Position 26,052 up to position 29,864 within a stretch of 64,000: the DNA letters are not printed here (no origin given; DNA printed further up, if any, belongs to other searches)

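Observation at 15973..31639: STAND regulator with inverted SARP architecture (NTPase-TPR-wHTH-BTAD) translationally coupled to a tandem array of three T9SS-exported S8 subtilases plus an S41 peptidase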

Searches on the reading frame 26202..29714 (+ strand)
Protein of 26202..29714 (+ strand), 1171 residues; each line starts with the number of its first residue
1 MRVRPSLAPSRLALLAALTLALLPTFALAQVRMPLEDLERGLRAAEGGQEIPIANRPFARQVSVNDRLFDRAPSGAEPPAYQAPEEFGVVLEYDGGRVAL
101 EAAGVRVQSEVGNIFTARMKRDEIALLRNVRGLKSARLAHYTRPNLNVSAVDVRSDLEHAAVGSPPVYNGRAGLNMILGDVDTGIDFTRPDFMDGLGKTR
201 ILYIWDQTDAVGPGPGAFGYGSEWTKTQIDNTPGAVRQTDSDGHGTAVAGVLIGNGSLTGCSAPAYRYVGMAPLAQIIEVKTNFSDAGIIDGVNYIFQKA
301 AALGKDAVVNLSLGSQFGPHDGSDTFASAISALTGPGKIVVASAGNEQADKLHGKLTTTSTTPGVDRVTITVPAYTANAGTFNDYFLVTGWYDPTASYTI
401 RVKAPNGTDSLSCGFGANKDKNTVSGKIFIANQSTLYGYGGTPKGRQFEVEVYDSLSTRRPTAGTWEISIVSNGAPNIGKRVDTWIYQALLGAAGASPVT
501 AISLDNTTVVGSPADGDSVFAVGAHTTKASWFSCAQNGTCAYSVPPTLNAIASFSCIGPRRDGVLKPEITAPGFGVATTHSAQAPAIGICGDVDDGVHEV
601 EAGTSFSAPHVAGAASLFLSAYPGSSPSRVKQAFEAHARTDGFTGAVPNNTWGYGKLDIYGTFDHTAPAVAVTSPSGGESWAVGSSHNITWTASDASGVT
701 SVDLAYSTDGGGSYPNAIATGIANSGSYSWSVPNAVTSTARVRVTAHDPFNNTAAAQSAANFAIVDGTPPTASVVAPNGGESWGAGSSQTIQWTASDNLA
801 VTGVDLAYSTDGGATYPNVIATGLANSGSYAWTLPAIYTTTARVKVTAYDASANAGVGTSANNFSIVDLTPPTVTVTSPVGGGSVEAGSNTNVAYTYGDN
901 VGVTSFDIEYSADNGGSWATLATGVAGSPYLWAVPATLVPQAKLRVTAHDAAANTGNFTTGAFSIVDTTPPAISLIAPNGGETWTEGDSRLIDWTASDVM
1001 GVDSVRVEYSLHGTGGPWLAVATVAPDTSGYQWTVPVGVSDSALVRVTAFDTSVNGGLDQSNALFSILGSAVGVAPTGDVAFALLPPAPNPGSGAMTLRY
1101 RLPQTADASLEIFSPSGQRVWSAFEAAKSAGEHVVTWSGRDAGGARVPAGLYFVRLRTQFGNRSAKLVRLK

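Call 8: search_protein_families(library=pfam, proteins=[window:26202-29714:+], max_evalue=0.01)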
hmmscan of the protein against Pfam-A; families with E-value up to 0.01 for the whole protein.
window:26202-29714:+ (1171 aa): 5 families
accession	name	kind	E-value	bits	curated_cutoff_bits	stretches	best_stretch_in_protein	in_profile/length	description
PF00082.27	Peptidase_S8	-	2.2e-33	116.2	21.8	1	178-655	6-288/288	Subtilase family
PF17957.7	Big_7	-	6.5e-16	59.2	24.1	4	668-740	1-66/70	Bacterial Ig domain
PF10342.15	Kre9_KNH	-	9.4e-11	42.8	24.6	2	674-740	1-69/94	Kre9/KNH-like N-terminal Ig-like domain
PF13860.13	FlgD_ig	-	3.9e-10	40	27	1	1093-1156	9-73/79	FlgD Ig-like domain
PF21471.3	Reelin_subrepeat-B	-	0.0077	16.4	27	0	907-923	61-77/127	Reelin subrepeat B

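Call 10: search_protein_families(library=ncbifam, proteins=[window:26202-29714:+], max_evalue=0.1)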
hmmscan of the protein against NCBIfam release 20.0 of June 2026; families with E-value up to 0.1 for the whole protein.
window:26202-29714:+ (1171 aa): 10 families
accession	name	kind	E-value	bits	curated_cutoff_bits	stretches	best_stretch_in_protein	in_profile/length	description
NF040809.1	germ_prot_CspBA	exception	1.4e-21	75.9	1250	2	173-353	651-830/1099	bifunctional germination protease/germinant receptor pseudoprotease CspBA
NF040808.2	CspC_non_triad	exception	5.7e-19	68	675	1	167-355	89-285/556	bile acid germinant receptor pseudoprotease CspC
TIGR03921.1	T7SS_mycosin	equivalog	3.7e-17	62.5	278.75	2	235-378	43-185/353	type VII secretion-associated serine protease mycosin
NF040553.1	SGO_0316_fam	subfamily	1.1e-08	33.2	1400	2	236-350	352-467/1486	SGO_0316/SGO_0317 family LPXTG-anchored serine peptidase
TIGR04183.1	Por_Secre_tail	domain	7.6e-08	32.2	23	1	1089-1168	3-70/72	T9SS type A sorting domain-containing protein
NF049966.1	QH_SP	equivalog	0.00017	21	165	0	238-347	36-125/219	subtilisin-like serine protease QhpE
NF042956.1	IteS_antiphage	equivalog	0.00044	18.6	900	1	549-617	441-507/747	S8 family anti-phage peptidase IteS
NF005176.1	PRK06655.1-1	equivalog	0.00073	19.5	230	1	1106-1166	97-157/197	flagellar hook assembly protein FlgD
NF033707.1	T9SS_sortase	equivalog_domain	0.0011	16.7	420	1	1104-1159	1021-1078/1095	type IX secretion system sortase PorU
NF009277.0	PRK12634.1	equivalog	0.0026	17.9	333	1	1109-1155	125-171/221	flagellar basal body rod modification protein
